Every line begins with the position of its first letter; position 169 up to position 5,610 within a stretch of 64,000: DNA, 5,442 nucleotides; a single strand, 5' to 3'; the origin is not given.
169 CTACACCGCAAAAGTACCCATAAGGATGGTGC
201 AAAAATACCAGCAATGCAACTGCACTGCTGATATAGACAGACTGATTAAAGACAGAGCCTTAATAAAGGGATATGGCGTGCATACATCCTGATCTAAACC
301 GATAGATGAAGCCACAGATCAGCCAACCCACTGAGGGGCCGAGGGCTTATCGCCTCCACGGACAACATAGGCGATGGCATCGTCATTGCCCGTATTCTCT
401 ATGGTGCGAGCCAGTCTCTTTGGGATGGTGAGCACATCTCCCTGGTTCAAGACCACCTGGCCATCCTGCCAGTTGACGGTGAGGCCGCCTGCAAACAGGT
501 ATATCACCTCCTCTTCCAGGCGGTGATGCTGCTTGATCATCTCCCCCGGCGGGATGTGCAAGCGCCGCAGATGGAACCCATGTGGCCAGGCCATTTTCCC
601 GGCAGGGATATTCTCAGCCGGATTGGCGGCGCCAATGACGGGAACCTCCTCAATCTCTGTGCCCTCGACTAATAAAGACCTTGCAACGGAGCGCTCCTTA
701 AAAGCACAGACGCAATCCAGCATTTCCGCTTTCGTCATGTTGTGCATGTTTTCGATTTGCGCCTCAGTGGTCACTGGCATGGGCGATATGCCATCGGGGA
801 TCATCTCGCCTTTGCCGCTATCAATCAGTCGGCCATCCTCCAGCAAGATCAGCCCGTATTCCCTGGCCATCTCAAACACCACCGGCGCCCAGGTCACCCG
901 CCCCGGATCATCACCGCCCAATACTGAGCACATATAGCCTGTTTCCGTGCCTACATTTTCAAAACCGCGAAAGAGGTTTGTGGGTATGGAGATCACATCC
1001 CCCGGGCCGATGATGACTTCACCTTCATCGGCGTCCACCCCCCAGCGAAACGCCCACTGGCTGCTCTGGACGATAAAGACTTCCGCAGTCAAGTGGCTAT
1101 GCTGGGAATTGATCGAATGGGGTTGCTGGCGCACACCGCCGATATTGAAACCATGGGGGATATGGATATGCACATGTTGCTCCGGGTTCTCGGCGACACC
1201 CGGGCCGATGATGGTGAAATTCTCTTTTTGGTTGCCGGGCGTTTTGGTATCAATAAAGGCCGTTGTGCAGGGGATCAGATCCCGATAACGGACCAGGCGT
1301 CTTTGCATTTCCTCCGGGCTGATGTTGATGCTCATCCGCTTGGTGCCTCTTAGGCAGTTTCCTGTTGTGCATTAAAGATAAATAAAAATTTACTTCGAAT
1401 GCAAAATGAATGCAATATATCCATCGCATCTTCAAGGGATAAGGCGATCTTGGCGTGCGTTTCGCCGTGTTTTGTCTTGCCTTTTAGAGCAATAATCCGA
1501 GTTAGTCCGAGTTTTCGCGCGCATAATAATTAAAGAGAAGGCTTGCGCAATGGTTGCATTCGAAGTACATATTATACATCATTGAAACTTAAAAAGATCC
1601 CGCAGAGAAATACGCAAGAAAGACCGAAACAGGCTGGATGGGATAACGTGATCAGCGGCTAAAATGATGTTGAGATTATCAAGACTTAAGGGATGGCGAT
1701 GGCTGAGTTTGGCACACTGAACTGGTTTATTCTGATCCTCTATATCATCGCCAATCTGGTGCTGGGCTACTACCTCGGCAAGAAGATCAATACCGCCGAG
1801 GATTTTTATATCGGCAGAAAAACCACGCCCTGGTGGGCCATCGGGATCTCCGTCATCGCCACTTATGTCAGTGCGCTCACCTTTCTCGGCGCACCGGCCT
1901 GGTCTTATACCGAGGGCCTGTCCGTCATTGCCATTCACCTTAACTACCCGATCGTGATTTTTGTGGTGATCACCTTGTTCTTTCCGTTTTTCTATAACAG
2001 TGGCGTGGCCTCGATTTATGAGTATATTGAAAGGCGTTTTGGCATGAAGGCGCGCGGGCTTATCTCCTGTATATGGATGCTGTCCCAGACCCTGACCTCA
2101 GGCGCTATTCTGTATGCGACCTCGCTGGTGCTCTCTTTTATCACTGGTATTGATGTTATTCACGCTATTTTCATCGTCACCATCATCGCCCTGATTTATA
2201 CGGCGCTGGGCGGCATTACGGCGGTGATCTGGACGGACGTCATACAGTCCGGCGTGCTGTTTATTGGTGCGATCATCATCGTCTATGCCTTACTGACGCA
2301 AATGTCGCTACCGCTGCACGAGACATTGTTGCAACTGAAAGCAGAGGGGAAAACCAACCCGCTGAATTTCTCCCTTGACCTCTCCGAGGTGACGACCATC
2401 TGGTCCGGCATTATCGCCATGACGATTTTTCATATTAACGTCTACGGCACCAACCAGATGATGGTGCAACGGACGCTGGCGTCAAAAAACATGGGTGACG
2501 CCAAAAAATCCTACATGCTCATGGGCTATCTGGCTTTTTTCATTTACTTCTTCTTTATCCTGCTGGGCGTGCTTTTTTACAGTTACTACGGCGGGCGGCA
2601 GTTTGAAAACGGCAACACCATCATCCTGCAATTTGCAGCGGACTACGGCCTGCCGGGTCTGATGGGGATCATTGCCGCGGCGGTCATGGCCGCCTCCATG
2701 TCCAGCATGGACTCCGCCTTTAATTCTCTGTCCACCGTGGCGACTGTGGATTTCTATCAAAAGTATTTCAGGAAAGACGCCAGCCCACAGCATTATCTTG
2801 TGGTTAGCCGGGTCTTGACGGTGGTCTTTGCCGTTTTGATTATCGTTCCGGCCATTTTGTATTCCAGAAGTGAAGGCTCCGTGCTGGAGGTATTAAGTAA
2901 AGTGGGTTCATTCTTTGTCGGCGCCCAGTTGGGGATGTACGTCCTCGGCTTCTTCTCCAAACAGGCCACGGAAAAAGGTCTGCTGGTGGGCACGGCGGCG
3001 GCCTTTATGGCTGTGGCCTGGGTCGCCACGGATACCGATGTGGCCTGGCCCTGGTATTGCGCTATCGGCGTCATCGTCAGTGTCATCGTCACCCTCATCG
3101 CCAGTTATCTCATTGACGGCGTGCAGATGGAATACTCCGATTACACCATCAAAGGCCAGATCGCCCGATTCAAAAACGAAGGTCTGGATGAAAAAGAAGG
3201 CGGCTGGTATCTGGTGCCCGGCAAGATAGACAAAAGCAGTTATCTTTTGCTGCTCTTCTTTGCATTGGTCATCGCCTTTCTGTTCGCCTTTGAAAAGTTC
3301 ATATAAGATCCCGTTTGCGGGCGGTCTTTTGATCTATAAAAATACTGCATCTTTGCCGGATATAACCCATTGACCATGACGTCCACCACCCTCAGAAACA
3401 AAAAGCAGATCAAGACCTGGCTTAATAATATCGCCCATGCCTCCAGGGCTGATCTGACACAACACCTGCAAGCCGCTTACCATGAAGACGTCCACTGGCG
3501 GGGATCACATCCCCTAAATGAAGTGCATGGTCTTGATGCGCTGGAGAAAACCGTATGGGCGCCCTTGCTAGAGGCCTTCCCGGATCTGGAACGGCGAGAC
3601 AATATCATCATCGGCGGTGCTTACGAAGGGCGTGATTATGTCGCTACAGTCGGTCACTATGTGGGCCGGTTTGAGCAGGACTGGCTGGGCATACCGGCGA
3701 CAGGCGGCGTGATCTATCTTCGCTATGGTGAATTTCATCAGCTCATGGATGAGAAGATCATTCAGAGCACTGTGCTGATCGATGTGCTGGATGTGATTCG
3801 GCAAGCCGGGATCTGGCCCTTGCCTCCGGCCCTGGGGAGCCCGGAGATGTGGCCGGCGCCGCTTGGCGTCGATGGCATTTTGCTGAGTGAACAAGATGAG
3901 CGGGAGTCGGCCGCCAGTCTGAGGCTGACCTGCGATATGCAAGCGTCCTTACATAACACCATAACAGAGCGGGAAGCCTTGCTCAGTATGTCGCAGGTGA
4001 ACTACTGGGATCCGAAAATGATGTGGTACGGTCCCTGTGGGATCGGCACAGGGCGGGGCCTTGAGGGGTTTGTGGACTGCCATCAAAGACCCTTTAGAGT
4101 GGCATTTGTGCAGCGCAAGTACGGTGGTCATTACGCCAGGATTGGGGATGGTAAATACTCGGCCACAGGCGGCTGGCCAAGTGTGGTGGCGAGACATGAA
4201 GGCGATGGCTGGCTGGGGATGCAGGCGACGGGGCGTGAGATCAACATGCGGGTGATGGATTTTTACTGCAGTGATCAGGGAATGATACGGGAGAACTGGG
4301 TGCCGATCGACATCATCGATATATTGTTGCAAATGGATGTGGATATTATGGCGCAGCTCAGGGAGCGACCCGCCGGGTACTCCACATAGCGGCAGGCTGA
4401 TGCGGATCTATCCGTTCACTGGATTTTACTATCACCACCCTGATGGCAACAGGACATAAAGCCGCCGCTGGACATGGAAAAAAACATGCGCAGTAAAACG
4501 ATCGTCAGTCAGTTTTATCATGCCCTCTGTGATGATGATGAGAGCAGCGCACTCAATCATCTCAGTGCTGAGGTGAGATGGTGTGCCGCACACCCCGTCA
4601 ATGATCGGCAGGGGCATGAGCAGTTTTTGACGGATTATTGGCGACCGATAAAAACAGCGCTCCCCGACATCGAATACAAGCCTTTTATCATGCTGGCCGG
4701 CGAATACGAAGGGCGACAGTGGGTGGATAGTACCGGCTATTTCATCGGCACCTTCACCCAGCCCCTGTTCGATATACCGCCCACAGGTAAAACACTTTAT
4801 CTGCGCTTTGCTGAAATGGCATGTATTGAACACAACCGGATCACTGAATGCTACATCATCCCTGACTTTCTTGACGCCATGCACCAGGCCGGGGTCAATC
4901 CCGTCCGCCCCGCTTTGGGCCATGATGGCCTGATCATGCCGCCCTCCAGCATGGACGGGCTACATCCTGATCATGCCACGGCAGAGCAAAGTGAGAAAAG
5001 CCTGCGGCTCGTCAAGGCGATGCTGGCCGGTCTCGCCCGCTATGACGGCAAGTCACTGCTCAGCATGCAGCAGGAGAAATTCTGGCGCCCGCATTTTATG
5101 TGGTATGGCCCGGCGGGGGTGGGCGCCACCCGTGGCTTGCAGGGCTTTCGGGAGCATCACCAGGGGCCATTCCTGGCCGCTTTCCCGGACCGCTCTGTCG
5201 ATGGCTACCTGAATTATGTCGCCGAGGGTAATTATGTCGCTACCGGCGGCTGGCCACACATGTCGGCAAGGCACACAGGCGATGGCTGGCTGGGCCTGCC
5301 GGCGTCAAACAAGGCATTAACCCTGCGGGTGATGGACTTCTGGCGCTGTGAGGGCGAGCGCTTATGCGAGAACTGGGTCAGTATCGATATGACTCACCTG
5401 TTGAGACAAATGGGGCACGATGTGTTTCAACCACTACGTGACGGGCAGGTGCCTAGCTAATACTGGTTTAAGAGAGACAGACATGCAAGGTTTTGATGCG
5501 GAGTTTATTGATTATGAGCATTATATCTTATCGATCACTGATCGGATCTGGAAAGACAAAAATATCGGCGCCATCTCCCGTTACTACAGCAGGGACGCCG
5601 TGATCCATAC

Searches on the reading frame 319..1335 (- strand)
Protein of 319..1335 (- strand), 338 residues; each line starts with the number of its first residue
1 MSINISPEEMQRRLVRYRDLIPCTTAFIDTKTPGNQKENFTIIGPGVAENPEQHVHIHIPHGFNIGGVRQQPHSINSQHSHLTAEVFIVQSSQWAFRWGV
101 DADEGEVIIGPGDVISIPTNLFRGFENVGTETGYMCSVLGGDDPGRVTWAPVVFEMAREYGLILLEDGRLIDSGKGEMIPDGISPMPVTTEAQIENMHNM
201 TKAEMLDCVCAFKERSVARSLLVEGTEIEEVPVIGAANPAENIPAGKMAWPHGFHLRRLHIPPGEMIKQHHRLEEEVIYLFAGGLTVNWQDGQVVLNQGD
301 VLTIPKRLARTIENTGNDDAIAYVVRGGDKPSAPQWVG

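Call 7: search_protein_families(library=pfam, proteins=[window:319-1335:-])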
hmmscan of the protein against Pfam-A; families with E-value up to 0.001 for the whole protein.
window:319-1335:- (338 aa): 2 families
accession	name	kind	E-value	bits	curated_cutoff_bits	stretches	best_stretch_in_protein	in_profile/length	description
PF07883.17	Cupin_2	-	4.1e-17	62.1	27.2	2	259-325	3-69/70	Cupin domain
PF00190.28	Cupin_1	-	2.4e-07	30.9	22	0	291-325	78-112/151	Cupin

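Call 24: search_protein_families(library=ncbifam, proteins=[window:319-1335:-], max_evalue=0.001)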
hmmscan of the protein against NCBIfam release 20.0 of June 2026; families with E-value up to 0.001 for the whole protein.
window:319-1335:- (338 aa): 1 family
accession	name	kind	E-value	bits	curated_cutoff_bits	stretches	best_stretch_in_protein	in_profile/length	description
NF050094.1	BetDgalsidMYCTU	equivalog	5.4e-05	23.4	175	1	263-324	45-106/113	beta-D-galactosidase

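Call 27: search_solved_structures(query=window:319-1335:-, max_evalue=1)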
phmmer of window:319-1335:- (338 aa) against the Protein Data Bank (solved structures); distinct sequences matched with E-value up to 1: 20.
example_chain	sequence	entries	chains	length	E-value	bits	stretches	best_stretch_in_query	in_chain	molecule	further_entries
3l2h_A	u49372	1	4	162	0.0029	20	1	253-325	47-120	Putative sugar phosphate isomerase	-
1o4t_A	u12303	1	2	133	0.0034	19.8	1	257-320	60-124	putative oxalate decarboxylase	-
7zvy_G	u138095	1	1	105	0.067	15.5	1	244-325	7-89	Cupin_2 domain-containing protein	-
7zvy_E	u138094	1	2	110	0.07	15.5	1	244-325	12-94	Cupin_2 domain-containing protein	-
7zvy_B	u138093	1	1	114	0.072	15.4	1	243-325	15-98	Cupin_2 domain-containing protein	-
7zvy_A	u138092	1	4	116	0.074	15.4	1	243-325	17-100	Cupin_2 domain-containing protein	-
2h0v_A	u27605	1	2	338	0.099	15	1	262-309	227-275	Quercetin 2,3-dioxygenase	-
1y3t_A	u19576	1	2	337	0.1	14.9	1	262-309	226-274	Hypothetical protein yxaG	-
3fjs_A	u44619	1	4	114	0.24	13.7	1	239-325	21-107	uncharacterized protein with RmlC-like cupin fold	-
9jew_A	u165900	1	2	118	0.34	13.2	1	253-308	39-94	Cupin type-2 domain-containing protein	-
8awn_A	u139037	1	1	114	0.4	13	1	253-305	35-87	Cupin_2 domain-containing protein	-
5wsd_A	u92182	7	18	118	0.41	13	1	253-306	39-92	Uncharacterized protein tm1459 | Cupin_2 domain-containing protein | Cupin type-2 domain-containing protein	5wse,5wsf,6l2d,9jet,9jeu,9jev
8awo_A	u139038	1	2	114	0.41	13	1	253-305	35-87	Cupin_2 domain-containing protein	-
1vj2_A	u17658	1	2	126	0.47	12.8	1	253-305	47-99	novel manganese-containing cupin TM1459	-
3d82_A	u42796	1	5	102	0.62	12.4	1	262-308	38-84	Cupin 2, conserved barrel domain protein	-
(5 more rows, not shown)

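Call 58: find_homologous_proteins(query=window:319-1335:-, max_evalue=1e-10)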
Query window:319-1335:- (338 aa): 4214 proteins with E <= 1e-10 among 6202 candidates; the best 120 are listed.
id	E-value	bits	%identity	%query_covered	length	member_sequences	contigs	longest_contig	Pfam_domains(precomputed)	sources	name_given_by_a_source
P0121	2.7e-231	785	100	100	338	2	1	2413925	PF07883.18,PF00190.29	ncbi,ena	-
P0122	4.8e-190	649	82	100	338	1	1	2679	PF07883.18,PF00190.29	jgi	-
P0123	5.1e-154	531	67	99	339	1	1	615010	PF07883.18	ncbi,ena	-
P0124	3.9e-152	524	69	98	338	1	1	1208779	PF07883.18,PF00190.29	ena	-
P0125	3.4e-150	518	67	100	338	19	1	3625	PF07883.18,PF00190.29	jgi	-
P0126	1.2e-148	513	68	97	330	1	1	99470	PF07883.18,PF00190.29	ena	-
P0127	4.9e-148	511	65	100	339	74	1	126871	PF07883.18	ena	-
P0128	1.6e-147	509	65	99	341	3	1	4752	PF07883.18,PF00190.29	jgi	-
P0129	2.8e-147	509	65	100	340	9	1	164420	PF07883.18,PF00190.29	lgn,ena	-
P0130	3.1e-147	508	67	97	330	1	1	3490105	PF07883.18,PF00190.29,PF11699.15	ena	-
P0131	4.2e-147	508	65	99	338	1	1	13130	PF07883.18,PF00190.29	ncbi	-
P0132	7.2e-147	507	65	100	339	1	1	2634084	PF07883.18,PF00190.29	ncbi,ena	-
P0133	1.7e-146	506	67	97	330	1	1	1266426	PF07883.18,PF00190.29,PF02311.26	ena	-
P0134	2.0e-146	506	66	97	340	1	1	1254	PF07883.18,PF00190.29,PF02311.26,PF11699.15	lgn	-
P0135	9.9e-146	503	65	99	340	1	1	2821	PF07883.18,PF00190.29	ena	-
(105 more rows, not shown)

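Call 69: predict_structure(alignment_id=A2)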
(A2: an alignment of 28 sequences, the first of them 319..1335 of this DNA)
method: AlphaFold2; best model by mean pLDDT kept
length: 338 residues; sequences in the alignment: 28
mean_pLDDT: 90.9   pTM: 0.91
mean pLDDT of the five models: 90.9, 90.7, 90.4, 89.8, 85.8
residues with pLDDT >= 90: 249; 70-90: 71; 50-70: 16; < 50: 2
segments of 3 or more residues with pLDDT < 50: none
pLDDT, mean of each block of 10 residues (from residue 1): 91 96 74 77 68 83 91 91 94 97 96 96 95 94 80 90 86 89 93 94 97 82 93 93 93 94 97 96 98 97 97 97 93 89
secondary structure, 60 per line:
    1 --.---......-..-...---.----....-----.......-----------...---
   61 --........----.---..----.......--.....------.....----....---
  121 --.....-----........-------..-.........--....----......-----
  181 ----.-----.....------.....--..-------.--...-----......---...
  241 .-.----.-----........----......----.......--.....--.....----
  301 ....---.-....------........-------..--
elements in order: H7-12 H28-31 E37-43 E55-57 E63-70 E85-91 E94-98 E105-109 E114-117 E123-127 E133-140 H151-159 E162-165 E170-172 H191-195 H202-206 E229-234 E254-261 E266-271 E276-282 E285-289 E292-296 E301-304 E310-313 E320-327

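Call 71: fold_search(model_id=the predicted structure, library=pdb)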
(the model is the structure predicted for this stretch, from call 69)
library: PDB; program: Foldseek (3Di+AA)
matches with E <= 10: 1984; with E <= 0.001: 712
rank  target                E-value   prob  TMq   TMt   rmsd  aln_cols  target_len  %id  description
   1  2vqa_A                6.6e-17  1.00  0.51  0.49  11.1       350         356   15  Protein-folding location can regulate Mn versus Cu- or Zn-binding. Crystal Structure of MncA. (released 2008-10-28)
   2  5vg3_B                1.1e-16  1.00  0.56  0.51   8.9       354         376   14  Structure of Oxalate Decarboxylase from Bacillus subtilis at pH 4.6 (released 2017-10-18)
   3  5vg3_A                1.5e-16  1.00  0.55  0.50   9.0       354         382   14  Structure of Oxalate Decarboxylase from Bacillus subtilis at pH 4.6 (released 2017-10-18)
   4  2vqa_C                2.8e-16  1.00  0.51  0.49  10.6       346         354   16  Protein-folding location can regulate Mn versus Cu- or Zn-binding. Crystal Structure of MncA. (released 2008-10-28)
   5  6ufi                  3.1e-16  1.00  0.54  0.49   9.2       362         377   13  W96Y Oxalate Decarboxylase (Bacillus subtilis) (released 2020-09-30)
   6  1j58                  3.6e-16  1.00  0.56  0.51   9.9       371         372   13  Crystal Structure of Oxalate Decarboxylase (released 2002-07-03)
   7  6tzp                  6.0e-16  1.00  0.54  0.49  10.1       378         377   12  W96F Oxalate Decarboxylase (B. subtilis) (released 2021-02-17)
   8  2uy8                  7.0e-16  1.00  0.55  0.50   9.9       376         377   13  R92A mutant of Bacillus subtilis Oxalate Decarboxylase OxdC (released 2007-08-21)
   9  2uya                  8.7e-16  1.00  0.54  0.49   9.2       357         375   13  DEL162-163 mutant of Bacillus subtilis Oxalate Decarboxylase OxdC (released 2007-08-21)
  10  4met_A                9.8e-16  1.00  0.53  0.48  10.0       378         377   12  Assigning the EPR Fine Structure Parameters of the Mn(II) Centers in Bacillus subtilis Oxalate Decarboxylase by Site-D (released 2014-03-05)
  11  1uw8                  1.8e-15  1.00  0.56  0.51   9.9       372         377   13  CRYSTAL STRUCTURE OF OXALATE DECARBOXYLASE (released 2004-02-19)
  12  8hfb_A                1.9e-15  1.00  0.52  0.55  10.8       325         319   14  Evolved variant of quercetin 2,4-dioxygenase from Bacillus subtilis (released 2023-03-08)
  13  2h0v_A                2.1e-15  1.00  0.50  0.51  10.4       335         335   13  Crystal structure of a putative quercetin 2,3-dioxygenase (yxag, bsu39980) from bacillus subtilis at 2.60 A resolution (released 2006-05-30)
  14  2uy9                  2.1e-15  1.00  0.56  0.51   9.8       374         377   14  E162A mutant of Bacillus subtilis Oxalate Decarboxylase OxdC (released 2007-08-21)
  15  3s0m                  2.5e-15  1.00  0.56  0.51   9.8       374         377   13  A Structural Element that Modulates Proton-Coupled Electron Transfer in Oxalate Decarboxylase (released 2012-04-25)
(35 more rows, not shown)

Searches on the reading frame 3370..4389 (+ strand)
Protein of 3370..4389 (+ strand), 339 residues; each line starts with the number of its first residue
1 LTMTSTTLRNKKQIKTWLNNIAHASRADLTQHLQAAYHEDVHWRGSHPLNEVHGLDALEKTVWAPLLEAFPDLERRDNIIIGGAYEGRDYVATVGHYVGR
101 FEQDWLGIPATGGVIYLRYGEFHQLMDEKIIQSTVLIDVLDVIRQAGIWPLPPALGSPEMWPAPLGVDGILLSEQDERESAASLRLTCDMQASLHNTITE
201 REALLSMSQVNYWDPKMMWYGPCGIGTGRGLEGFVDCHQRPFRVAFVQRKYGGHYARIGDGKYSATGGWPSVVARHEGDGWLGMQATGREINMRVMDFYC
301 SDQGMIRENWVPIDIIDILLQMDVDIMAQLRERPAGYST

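Call 7: search_protein_families(library=pfam, proteins=[window:3370-4389:+])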
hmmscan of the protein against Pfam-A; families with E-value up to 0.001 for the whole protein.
window:3370-4389:+ (339 aa): 2 families
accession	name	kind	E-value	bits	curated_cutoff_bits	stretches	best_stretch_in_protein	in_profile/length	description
PF07366.18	SnoaL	-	3e-17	63.1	28.4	2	31-145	17-125/126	SnoaL-like polyketide cyclase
PF12680.13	SnoaL_2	-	6.1e-13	49.7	27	1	31-131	14-100/102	SnoaL-like domain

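Call 24: search_protein_families(library=ncbifam, proteins=[window:3370-4389:+], max_evalue=0.001)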
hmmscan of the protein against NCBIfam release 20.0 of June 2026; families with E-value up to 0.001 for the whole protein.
window:3370-4389:+ (339 aa): 1 family
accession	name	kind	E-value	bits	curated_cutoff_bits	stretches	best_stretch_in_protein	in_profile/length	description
TIGR02096.1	TIGR02096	subfamily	1.1e-07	32.3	97.1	1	24-147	10-129/129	ketosteroid isomerase-related protein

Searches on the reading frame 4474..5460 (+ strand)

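Call 7: search_protein_families(library=pfam, proteins=[window:4474-5460:+])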
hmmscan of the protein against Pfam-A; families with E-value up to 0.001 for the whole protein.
window:4474-5460:+ (328 aa): 2 families
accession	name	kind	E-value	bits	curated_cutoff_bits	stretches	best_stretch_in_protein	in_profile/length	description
PF07366.18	SnoaL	-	6.1e-23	81.5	28.4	2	201-312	20-125/126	SnoaL-like polyketide cyclase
PF12680.13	SnoaL_2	-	2e-14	54.5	27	1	182-299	3-101/102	SnoaL-like domain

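Call 24: search_protein_families(library=ncbifam, proteins=[window:4474-5460:+], max_evalue=0.001)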
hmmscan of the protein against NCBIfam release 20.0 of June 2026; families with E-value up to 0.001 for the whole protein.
window:4474-5460:+ (328 aa): 1 family
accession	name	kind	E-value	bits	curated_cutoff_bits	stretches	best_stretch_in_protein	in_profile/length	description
TIGR02096.1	TIGR02096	subfamily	3.9e-07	30.4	97.1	1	262-314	78-129/129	ketosteroid isomerase-related protein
